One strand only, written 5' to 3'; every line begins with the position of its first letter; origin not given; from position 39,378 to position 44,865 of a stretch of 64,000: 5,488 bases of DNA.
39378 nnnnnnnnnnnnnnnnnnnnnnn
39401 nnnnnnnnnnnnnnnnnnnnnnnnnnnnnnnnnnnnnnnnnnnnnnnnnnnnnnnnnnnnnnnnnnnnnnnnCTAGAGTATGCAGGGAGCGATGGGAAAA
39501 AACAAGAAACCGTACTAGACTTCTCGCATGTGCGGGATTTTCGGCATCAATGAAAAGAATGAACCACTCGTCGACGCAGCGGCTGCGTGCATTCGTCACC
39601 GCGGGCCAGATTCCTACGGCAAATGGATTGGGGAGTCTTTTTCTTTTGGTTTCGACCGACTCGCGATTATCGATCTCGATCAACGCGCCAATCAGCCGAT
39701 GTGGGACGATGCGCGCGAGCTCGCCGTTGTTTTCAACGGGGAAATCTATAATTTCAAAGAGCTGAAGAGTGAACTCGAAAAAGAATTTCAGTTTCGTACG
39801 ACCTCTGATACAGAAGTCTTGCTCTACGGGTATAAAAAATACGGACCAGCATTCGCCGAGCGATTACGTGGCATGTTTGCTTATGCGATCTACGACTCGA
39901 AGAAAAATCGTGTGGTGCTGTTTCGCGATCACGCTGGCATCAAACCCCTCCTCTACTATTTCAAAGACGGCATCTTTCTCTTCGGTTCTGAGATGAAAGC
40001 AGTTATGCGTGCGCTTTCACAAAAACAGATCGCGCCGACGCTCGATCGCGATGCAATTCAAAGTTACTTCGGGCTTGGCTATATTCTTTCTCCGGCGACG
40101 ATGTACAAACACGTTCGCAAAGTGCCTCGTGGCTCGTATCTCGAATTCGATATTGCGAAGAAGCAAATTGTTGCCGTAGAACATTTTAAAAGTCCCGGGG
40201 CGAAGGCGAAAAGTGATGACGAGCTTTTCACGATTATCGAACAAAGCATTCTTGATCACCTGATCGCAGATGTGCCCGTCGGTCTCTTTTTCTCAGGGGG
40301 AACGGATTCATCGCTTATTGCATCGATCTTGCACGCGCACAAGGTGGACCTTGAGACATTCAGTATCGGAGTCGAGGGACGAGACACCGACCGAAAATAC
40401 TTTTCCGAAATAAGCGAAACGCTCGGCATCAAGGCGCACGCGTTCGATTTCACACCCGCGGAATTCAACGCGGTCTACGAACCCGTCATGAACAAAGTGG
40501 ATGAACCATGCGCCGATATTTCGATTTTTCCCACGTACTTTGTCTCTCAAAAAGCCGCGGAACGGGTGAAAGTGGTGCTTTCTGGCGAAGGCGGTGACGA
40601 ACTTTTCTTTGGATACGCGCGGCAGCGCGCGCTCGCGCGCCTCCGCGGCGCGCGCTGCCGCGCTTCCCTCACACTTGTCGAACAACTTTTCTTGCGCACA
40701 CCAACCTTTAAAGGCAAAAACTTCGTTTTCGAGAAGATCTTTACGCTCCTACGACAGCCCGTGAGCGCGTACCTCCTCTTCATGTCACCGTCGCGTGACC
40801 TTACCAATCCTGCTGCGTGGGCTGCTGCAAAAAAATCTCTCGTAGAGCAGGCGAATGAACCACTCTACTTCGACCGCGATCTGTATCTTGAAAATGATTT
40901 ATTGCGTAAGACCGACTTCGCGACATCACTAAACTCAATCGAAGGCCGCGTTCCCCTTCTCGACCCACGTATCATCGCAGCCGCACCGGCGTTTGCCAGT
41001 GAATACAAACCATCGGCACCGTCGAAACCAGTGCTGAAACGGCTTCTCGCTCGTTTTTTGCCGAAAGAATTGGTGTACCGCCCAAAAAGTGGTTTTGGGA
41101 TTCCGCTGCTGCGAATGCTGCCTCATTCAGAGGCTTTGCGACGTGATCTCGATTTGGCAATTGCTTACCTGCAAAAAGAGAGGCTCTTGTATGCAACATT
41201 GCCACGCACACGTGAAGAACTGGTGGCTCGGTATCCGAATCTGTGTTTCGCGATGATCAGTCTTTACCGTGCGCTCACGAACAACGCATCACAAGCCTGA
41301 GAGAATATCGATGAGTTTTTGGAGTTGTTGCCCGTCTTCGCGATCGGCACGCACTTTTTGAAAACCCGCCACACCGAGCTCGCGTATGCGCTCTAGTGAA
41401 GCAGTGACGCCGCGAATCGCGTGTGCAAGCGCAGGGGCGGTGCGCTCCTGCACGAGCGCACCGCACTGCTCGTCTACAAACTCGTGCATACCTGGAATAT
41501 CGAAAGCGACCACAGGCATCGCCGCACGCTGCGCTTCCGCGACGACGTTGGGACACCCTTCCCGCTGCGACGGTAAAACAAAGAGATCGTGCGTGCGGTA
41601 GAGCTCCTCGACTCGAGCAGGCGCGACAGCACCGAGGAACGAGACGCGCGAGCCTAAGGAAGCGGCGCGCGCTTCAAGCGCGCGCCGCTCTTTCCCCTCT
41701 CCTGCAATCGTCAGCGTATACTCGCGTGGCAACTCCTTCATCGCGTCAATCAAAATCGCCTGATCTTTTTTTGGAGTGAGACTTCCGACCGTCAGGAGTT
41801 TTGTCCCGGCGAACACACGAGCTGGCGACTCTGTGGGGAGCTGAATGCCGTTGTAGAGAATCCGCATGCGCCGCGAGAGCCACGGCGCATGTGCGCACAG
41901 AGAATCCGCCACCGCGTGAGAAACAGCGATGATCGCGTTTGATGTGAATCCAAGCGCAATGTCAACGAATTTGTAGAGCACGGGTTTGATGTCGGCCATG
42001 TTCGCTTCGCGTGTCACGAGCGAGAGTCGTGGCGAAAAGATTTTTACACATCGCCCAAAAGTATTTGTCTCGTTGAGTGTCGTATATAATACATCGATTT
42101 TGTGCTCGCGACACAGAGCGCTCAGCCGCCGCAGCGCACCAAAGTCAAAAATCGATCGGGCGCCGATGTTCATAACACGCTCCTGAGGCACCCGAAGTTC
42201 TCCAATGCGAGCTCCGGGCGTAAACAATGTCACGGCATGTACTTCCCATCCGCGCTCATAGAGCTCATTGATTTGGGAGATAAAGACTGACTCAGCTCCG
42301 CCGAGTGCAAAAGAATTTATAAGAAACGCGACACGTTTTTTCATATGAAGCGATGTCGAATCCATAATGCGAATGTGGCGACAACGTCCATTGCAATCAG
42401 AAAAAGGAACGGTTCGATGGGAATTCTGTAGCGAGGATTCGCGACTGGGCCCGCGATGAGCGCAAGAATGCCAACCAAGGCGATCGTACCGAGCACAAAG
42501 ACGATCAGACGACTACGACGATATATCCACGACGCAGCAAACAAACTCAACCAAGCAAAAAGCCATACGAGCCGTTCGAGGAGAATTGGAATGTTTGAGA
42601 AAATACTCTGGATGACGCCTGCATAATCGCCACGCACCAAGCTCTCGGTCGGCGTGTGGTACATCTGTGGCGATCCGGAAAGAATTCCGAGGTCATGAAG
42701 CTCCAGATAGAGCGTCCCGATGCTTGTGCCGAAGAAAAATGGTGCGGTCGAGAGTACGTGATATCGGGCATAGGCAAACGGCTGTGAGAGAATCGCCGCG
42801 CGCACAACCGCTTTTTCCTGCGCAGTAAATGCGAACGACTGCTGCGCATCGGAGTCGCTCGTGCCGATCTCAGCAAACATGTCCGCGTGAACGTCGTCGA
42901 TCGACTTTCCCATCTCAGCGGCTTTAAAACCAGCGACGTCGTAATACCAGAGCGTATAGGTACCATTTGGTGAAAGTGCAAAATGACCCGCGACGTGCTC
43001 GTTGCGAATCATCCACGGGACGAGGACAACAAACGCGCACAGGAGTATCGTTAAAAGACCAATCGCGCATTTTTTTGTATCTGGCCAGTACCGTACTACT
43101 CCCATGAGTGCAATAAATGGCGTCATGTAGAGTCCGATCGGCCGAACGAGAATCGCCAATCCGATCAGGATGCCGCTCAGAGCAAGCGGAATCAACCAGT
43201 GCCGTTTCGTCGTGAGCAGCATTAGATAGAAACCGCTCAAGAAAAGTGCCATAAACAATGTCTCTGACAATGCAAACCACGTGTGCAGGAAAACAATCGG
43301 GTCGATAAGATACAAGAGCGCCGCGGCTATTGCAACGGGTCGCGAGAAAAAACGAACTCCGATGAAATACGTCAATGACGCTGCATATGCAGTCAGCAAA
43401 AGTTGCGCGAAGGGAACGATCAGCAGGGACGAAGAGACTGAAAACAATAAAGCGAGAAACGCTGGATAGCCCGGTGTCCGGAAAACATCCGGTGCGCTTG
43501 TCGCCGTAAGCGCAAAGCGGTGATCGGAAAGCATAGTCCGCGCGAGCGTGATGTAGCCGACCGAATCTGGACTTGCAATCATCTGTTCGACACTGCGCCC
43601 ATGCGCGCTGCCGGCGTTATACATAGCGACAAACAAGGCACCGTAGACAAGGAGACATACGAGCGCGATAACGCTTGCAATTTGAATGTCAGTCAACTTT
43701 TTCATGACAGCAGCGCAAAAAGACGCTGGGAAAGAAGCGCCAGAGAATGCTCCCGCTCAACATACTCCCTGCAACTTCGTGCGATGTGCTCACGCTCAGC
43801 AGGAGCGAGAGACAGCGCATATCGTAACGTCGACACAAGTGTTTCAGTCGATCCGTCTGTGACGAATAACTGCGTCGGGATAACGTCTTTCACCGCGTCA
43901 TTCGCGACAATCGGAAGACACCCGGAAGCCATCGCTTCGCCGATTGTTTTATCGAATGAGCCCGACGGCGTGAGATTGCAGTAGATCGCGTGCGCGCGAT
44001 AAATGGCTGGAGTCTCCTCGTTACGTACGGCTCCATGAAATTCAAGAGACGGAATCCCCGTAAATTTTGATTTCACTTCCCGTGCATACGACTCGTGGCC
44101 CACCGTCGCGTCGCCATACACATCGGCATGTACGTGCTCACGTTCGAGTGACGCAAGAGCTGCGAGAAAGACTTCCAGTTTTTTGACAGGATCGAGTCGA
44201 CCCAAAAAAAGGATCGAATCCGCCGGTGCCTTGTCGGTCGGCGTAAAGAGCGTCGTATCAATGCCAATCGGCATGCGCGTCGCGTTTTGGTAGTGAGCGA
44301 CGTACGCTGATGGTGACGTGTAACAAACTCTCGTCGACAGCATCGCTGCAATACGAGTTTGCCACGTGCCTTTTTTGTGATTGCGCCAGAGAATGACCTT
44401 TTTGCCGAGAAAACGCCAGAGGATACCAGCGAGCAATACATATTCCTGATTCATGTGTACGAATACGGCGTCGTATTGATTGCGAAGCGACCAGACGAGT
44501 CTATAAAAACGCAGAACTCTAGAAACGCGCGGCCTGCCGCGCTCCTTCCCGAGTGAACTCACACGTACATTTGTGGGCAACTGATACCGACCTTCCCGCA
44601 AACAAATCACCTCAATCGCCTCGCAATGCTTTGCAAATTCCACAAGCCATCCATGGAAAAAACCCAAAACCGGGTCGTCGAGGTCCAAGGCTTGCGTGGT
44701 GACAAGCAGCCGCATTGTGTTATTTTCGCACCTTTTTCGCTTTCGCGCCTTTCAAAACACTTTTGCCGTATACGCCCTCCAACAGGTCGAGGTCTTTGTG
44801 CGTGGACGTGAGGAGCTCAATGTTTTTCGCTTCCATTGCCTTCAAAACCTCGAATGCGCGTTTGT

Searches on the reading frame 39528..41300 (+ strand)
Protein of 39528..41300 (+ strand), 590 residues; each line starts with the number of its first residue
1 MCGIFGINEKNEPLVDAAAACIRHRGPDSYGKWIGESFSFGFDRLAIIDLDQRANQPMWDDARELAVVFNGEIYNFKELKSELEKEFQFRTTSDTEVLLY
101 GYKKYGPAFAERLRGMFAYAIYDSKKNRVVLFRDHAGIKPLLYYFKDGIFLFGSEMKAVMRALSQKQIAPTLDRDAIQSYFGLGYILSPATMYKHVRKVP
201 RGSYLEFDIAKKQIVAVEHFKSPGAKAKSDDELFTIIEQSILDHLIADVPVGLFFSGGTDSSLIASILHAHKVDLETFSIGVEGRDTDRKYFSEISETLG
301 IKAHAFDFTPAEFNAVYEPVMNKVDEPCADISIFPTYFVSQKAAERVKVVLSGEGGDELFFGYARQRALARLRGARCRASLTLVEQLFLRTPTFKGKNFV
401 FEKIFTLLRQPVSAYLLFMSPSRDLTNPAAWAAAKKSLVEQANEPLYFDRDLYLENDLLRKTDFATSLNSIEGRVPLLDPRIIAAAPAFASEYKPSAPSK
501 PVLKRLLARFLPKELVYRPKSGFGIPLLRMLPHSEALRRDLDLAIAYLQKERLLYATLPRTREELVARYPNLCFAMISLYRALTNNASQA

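Call 12: search_protein_families(library=pfam, proteins=[window:39528-41300:+], max_evalue=0.001)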
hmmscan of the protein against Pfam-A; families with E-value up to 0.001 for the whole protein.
window:39528-41300:+ (590 aa): 4 families
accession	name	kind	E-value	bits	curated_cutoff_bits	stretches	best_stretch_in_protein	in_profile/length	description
PF00733.27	Asn_synthase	-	3.4e-60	205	21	1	237-530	6-295/354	Asparagine synthase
PF13537.11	GATase_7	-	1.9e-40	138.1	25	1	44-160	3-122/123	Glutamine amidotransferase domain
PF13522.11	GATase_6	-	9e-38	129.7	27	1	27-155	1-130/130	Glutamine amidotransferase domain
PF24167.1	DUF7411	-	0.00035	20.7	28.7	1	251-335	3-84/194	Family of unknown function (DUF7411)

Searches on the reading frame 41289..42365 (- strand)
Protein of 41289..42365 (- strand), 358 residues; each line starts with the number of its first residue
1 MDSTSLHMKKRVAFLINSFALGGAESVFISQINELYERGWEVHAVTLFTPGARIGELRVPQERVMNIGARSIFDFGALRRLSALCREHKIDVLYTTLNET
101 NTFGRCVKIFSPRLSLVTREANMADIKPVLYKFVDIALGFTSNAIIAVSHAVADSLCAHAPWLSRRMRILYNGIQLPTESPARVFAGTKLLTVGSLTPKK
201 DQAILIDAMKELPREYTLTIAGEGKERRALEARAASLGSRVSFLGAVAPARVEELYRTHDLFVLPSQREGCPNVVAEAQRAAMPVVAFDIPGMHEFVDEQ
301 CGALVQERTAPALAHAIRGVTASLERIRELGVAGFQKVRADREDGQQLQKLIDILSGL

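Call 12: search_protein_families(library=pfam, proteins=[window:41289-42365:-], max_evalue=0.001)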
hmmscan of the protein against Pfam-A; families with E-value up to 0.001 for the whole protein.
window:41289-42365:- (358 aa): 6 families
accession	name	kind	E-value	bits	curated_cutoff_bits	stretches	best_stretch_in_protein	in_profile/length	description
PF13692.12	Glyco_trans_1_4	-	4e-30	105.4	27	1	189-319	3-138/142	Glycosyl transferases group 1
PF00534.26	Glycos_transf_1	-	5.8e-27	94.8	26.4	1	189-320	17-155/172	Glycosyl transferases group 1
PF13439.12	Glyco_transf_4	-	1.3e-12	48.5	28.5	1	22-175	2-167/170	Glycosyltransferase Family 4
PF20706.3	GT4-conflict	-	5.4e-06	26.1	26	1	141-308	146-331/385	Family 4 Glycosyltransferase in conflict systems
PF13579.12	Glyco_trans_4_4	-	2e-05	25.4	29.7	1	22-173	1-158/158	Glycosyl transferase 4-like domain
PF13524.12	Glyco_trans_1_2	-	0.0005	20.5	25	1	204-346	4-137/144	Glycosyl transferase-like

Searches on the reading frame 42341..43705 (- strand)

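Call 12: search_protein_families(library=pfam, proteins=[window:42341-43705:-], max_evalue=0.001)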
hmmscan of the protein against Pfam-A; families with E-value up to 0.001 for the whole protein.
window:42341-43705:- (454 aa): 1 family
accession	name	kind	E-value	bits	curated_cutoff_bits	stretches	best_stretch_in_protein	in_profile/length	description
PF13231.12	PMT_2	-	1.5e-05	25.7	26.1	1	77-231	3-157/160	Dolichyl-phosphate-mannose-protein mannosyltransferase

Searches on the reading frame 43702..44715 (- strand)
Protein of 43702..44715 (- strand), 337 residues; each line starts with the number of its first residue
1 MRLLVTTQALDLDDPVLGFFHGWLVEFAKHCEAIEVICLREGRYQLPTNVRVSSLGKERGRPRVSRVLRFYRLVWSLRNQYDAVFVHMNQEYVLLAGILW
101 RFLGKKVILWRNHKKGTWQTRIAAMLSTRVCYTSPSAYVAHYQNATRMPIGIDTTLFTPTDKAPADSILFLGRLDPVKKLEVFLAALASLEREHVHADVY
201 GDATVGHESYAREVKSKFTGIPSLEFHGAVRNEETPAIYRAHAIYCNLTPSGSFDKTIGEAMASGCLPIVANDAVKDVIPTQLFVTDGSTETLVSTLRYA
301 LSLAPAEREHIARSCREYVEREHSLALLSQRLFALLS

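Call 12: search_protein_families(library=pfam, proteins=[window:43702-44715:-], max_evalue=0.001)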
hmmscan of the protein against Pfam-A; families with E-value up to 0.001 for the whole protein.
window:43702-44715:- (337 aa): 3 families
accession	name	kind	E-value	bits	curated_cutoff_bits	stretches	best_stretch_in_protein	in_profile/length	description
PF13692.12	Glyco_trans_1_4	-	4.6e-13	50.1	27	1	167-299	3-138/142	Glycosyl transferases group 1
PF13524.12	Glyco_trans_1_2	-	2e-08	34.8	25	1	183-326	5-136/144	Glycosyl transferase-like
PF00534.26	Glycos_transf_1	-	4.3e-08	33.3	26.4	1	168-304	18-159/172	Glycosyl transferases group 1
